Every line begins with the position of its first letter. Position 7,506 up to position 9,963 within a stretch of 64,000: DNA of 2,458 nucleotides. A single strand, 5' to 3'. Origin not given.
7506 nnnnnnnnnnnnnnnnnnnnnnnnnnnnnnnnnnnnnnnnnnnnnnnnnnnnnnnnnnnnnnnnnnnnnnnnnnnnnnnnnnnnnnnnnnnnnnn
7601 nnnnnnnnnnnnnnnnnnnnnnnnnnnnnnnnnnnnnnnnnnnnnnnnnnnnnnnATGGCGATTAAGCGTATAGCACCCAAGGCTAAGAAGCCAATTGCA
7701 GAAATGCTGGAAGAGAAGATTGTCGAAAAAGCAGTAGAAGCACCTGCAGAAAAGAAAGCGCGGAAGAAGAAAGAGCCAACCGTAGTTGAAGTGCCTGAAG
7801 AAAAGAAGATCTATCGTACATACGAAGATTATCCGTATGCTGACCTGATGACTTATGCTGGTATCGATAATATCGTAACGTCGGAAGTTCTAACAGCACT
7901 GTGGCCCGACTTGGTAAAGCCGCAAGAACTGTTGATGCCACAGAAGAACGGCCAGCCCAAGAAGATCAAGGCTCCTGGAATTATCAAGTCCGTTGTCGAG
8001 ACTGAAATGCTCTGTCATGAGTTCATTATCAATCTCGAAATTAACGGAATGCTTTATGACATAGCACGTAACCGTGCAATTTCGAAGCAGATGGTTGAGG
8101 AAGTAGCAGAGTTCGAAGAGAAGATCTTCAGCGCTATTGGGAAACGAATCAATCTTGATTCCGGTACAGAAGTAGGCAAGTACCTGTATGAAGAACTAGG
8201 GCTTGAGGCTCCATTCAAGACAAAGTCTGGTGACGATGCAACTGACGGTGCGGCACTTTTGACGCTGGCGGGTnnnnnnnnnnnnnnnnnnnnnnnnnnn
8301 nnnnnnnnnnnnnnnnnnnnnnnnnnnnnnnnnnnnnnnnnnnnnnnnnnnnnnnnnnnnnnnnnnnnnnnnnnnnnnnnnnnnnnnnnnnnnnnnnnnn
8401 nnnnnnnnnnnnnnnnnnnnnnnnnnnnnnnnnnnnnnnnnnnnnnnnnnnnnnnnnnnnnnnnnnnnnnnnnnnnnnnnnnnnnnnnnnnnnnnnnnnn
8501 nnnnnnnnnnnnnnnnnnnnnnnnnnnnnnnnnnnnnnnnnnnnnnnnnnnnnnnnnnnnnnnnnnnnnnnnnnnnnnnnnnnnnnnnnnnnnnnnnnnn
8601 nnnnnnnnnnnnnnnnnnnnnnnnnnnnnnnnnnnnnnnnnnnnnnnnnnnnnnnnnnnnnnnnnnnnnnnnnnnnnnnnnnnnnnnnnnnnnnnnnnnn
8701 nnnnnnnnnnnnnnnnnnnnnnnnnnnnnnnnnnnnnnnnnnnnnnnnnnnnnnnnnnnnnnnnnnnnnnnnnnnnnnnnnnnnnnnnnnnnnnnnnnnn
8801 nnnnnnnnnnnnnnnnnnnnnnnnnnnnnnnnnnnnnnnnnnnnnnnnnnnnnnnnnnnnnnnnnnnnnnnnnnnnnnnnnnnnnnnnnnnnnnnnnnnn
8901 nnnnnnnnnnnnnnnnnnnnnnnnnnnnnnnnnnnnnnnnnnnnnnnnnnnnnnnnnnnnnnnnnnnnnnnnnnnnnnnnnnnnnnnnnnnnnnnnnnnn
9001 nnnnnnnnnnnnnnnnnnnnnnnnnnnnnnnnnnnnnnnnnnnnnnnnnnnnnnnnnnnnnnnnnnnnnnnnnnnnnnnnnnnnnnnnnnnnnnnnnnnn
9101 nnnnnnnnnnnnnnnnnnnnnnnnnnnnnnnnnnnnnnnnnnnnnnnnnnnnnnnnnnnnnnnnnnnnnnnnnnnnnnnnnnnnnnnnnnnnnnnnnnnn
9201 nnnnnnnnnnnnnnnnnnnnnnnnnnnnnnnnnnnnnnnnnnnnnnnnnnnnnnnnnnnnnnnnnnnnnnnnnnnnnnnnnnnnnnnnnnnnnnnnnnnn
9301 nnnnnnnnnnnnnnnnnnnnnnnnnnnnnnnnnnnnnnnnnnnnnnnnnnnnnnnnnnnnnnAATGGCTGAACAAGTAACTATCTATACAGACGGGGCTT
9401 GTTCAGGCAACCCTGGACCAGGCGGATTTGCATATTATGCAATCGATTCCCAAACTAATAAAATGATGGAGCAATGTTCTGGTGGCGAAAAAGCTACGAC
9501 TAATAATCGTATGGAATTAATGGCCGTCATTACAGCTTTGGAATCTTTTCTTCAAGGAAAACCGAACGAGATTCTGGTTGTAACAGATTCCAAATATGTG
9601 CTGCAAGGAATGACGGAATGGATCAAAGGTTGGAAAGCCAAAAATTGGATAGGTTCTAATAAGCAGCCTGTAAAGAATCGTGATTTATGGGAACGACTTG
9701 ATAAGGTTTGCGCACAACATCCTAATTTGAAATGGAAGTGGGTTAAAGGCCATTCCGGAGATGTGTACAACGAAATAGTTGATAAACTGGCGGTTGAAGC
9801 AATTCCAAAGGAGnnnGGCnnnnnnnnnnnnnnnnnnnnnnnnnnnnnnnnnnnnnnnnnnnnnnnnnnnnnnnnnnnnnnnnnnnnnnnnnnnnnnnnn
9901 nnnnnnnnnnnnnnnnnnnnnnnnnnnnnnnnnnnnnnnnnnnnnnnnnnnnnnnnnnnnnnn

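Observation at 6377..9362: Family A DNA polymerase split into two translationally coupled polypeptides, with the exonuclease active site divided between them, and an N-terminal UDG-like domain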

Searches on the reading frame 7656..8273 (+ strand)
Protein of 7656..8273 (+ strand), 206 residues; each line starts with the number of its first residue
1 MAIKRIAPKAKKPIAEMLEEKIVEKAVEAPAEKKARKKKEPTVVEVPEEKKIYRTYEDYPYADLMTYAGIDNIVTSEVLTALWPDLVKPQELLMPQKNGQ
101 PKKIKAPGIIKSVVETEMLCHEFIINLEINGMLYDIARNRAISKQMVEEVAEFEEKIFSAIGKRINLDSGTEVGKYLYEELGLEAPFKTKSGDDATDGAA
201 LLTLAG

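Call 23: search_solved_structures(query=window:7656-8273:+, max_evalue=1, show_alignments=2)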
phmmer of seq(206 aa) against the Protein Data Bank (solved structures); distinct sequences matched with E-value up to 1: 55.
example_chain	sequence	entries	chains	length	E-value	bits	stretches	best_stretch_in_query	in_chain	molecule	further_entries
8xk9_A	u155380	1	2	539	1.5e-08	38.3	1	122-203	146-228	DNA polymerase I, thermostable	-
8xk7_A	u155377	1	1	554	1.6e-08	38.2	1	122-203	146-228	DNA polymerase I, thermostable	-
8xjr_A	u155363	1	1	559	1.6e-08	38.1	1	122-203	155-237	DNA polymerase I, thermostable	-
5o7t_A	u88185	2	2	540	3.6e-08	37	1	122-201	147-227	DNA polymerase I, thermostable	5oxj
3po4_A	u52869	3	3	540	3.6e-08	37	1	122-201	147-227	DNA polymerase I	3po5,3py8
4xiu_A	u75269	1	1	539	3.6e-08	37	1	122-201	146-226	DNA polymerase I, thermostable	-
1qss_A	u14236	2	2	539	3.7e-08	37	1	122-201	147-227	DNA POLYMERASE I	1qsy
2ktq_A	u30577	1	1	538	3.7e-08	37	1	122-201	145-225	PROTEIN (LARGE FRAGMENT OF DNA POLYMERASE I)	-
4ktq_A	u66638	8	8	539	3.7e-08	36.9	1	122-201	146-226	PROTEIN (LARGE FRAGMENT OF DNA POLYMERASE I) | DNA polymerase I, thermostable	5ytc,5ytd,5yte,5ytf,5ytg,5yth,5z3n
1qtm_A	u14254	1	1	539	3.7e-08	36.9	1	122-201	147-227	DNA POLYMERASE I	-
1jxe_A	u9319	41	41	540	3.8e-08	36.9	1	122-201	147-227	TAQ DNA POLYMERASE I | PROTEIN (LARGE FRAGMENT OF DNA POLYMERASE I) | DNA polymerase I, thermostable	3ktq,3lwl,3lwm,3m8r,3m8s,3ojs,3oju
6fbc_A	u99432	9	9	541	3.8e-08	36.9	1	122-201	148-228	DNA polymerase I, thermostable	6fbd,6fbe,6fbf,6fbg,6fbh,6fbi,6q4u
1ktq_A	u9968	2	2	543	3.8e-08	36.9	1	122-201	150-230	DNA POLYMERASE I | PROTEIN (DNA POLYMERASE I)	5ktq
4n56_A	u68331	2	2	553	3.8e-08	36.9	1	122-201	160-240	DNA polymerase I, thermostable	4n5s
5w6k_A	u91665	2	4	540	5.1e-08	36.5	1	122-201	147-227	DNA polymerase I, thermostable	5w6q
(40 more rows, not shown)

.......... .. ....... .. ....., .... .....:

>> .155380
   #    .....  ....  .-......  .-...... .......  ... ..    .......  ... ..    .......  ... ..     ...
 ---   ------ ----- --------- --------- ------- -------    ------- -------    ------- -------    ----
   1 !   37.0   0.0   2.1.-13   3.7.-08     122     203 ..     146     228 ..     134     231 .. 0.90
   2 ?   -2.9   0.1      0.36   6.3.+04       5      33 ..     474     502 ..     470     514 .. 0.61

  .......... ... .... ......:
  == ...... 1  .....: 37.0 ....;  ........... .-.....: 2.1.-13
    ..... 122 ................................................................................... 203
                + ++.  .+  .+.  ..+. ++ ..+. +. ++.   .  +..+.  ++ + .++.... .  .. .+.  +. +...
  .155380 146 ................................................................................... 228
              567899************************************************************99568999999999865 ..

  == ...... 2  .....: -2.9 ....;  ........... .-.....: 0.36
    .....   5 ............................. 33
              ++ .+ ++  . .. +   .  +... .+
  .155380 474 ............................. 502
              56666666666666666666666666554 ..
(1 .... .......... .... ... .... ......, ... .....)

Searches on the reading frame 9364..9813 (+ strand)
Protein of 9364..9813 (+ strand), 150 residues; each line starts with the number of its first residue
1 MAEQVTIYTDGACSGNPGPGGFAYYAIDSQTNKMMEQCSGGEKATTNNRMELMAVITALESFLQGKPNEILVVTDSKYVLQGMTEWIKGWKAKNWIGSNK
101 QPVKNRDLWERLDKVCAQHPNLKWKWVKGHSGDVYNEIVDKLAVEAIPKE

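Call 58: search_protein_families(library=pfam, proteins=[window:9364-9813:+], max_evalue=0.001)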
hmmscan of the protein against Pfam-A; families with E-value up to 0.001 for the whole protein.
window:9364-9813:+ (150 aa): 2 families
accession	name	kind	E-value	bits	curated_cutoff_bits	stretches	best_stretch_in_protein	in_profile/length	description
PF00075.30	RNase_H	-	1.8e-46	158.3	25.8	1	3-147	2-140/141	RNase H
PF13456.12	RVT_3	-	6.7e-05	23.2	21.6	1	9-85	2-78/123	Reverse transcriptase-like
